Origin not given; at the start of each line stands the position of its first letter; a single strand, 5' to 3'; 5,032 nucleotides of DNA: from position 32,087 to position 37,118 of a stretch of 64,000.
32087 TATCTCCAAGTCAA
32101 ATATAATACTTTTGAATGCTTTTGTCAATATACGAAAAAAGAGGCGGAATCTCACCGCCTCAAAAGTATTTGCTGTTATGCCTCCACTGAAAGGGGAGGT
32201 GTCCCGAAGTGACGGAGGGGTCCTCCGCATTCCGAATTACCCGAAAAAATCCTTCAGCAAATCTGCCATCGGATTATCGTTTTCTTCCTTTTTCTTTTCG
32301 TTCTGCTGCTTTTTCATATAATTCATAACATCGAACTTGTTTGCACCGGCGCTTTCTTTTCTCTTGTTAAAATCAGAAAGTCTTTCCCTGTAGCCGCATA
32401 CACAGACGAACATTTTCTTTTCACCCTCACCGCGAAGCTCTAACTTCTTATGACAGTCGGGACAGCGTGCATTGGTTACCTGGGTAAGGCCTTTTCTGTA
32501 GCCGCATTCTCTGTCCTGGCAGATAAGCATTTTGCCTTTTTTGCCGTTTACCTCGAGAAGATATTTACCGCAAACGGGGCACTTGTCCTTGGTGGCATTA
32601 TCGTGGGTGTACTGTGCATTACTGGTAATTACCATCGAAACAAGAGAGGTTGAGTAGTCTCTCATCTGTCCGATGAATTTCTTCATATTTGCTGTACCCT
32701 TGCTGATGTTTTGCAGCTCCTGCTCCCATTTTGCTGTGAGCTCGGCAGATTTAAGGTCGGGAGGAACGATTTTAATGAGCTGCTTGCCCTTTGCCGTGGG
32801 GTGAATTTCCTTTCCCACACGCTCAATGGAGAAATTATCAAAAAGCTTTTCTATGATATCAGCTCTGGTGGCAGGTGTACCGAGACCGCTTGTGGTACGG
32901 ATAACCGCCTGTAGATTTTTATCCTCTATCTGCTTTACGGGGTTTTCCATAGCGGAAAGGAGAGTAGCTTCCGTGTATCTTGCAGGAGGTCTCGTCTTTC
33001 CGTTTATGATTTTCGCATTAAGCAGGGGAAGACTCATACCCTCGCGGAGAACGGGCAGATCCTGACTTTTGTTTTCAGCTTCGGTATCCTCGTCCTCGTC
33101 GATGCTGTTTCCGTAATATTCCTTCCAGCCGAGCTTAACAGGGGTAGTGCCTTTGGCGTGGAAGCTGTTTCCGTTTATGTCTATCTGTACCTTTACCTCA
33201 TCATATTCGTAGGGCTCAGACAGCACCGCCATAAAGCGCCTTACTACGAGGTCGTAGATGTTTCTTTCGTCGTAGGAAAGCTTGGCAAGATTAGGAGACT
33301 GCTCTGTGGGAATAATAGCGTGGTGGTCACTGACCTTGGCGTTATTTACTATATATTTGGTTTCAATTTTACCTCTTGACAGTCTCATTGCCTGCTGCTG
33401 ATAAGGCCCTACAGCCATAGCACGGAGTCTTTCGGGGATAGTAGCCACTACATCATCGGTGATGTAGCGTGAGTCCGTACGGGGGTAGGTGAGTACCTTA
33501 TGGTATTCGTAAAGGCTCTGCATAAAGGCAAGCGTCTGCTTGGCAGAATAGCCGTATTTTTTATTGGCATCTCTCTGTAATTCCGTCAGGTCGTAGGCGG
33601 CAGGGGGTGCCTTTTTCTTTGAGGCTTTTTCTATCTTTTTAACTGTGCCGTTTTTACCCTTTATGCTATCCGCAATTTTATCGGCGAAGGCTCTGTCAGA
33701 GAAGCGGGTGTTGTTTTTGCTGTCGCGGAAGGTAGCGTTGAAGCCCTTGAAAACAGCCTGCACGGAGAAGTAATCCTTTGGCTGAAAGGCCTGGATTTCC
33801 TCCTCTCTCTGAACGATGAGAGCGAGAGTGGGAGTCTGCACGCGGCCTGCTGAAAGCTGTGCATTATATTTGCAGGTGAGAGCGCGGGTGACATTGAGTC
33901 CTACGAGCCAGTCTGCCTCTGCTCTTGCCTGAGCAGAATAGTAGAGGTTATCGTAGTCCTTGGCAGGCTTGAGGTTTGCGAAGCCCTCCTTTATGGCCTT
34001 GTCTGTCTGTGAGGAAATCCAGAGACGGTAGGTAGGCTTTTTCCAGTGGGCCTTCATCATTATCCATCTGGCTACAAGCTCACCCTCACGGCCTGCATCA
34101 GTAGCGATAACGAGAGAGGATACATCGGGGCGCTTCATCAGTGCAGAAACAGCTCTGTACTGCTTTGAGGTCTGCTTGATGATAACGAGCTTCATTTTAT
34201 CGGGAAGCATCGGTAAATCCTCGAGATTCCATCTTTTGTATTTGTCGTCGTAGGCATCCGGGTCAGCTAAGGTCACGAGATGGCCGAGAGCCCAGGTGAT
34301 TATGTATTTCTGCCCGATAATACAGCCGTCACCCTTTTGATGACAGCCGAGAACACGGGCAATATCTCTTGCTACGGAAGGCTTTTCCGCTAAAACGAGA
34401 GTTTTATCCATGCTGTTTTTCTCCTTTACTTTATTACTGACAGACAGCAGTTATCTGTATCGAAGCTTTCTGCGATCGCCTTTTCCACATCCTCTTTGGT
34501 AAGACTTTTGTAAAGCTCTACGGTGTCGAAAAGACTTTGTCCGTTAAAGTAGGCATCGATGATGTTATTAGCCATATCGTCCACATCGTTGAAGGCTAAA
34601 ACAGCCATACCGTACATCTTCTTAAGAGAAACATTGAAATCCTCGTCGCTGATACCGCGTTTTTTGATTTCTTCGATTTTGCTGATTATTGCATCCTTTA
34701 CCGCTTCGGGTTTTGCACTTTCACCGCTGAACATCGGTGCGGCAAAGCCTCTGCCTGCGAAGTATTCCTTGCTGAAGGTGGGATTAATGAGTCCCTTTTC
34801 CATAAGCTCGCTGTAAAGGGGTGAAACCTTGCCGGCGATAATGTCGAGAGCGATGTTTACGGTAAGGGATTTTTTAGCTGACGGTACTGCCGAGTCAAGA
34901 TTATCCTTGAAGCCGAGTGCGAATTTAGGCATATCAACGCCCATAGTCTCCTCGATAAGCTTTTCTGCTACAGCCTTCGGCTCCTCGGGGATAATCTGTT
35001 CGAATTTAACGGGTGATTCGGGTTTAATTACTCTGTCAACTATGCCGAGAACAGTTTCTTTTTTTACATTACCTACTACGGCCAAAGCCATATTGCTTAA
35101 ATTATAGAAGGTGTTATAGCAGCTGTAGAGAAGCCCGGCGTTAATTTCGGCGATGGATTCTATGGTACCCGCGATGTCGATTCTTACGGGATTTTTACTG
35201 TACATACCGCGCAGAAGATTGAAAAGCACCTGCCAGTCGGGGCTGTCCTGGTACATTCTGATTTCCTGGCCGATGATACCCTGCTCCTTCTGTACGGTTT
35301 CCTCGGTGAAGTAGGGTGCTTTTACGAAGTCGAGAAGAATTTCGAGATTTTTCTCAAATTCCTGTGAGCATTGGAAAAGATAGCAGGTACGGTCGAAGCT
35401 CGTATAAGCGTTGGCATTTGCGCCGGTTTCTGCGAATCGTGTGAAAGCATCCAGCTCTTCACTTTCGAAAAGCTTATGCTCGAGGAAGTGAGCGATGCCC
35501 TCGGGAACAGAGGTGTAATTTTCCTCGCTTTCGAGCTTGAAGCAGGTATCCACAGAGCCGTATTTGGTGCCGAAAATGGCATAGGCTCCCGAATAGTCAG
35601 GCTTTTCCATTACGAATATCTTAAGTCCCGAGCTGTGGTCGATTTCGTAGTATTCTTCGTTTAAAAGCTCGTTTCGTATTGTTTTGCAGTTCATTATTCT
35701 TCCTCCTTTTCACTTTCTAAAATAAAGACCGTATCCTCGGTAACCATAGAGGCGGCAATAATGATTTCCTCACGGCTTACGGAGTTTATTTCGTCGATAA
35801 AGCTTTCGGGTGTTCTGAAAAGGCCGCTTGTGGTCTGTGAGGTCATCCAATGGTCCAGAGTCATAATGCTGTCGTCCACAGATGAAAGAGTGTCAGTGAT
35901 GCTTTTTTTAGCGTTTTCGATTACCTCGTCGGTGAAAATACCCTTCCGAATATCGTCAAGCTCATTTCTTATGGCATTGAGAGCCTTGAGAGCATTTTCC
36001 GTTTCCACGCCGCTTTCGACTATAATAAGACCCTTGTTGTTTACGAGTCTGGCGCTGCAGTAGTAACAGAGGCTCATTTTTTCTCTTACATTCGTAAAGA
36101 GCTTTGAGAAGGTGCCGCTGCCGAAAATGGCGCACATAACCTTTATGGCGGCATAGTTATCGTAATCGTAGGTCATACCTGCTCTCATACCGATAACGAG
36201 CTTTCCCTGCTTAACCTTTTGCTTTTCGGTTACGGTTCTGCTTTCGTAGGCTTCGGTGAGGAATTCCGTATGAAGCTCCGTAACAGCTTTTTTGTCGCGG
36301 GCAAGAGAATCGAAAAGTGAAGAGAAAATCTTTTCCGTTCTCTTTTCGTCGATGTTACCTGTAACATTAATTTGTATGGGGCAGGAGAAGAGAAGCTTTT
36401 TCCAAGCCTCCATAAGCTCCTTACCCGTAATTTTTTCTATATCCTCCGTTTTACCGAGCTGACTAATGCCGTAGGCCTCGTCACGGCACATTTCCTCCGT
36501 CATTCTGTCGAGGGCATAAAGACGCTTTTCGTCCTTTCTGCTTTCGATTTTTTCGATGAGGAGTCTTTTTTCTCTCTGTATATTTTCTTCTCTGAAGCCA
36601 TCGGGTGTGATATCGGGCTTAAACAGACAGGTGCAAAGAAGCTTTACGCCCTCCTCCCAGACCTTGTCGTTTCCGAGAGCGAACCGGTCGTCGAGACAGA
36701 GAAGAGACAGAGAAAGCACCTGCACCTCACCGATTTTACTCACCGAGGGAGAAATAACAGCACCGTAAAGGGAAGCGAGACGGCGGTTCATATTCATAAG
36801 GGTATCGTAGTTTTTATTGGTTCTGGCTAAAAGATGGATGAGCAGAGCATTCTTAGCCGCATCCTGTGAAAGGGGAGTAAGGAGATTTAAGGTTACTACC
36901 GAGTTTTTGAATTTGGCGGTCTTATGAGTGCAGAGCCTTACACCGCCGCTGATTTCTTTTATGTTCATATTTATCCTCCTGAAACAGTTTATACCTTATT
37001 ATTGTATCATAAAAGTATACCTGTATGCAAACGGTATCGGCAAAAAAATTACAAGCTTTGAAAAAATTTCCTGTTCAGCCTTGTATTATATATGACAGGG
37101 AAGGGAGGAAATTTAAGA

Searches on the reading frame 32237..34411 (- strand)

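Call 69: search_protein_families(library=pfam, max_evalue=1e-8, proteins=[window:32237-34411:-])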
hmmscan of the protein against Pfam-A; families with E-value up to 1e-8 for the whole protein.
window:32237-34411:- (724 aa): 2 families
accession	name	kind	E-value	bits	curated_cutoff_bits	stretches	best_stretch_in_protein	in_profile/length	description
PF01131.25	Topoisom_bac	-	4.8e-125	418.2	35.1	1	153-580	3-410/411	DNA topoisomerase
PF01751.28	Toprim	-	4.8e-09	36.7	23.1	0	4-133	1-94/96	Toprim domain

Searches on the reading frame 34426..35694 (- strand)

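Call 69: search_protein_families(library=pfam, max_evalue=1e-8, proteins=[window:34426-35694:-])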
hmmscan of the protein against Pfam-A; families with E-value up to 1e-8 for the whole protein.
window:34426-35694:- (422 aa): 2 families
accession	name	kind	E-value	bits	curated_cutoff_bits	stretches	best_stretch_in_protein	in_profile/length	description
PF00675.25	Peptidase_M16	-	2.7e-18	66.7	22.3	1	65-177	31-148/149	Insulinase (Peptidase family M16)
PF05193.26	Peptidase_M16_C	-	1.6e-17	64.4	23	1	184-355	2-176/181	Peptidase M16 inactive domain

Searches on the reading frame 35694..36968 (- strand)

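Call 69: search_protein_families(library=pfam, max_evalue=1e-8, proteins=[window:35694-36968:-])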
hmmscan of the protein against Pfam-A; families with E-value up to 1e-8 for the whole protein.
window:35694-36968:- (424 aa): 1 family
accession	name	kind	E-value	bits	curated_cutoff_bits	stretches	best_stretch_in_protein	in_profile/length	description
PF05193.26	Peptidase_M16_C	-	1.8e-25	90.3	23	1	180-356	2-180/181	Peptidase M16 inactive domain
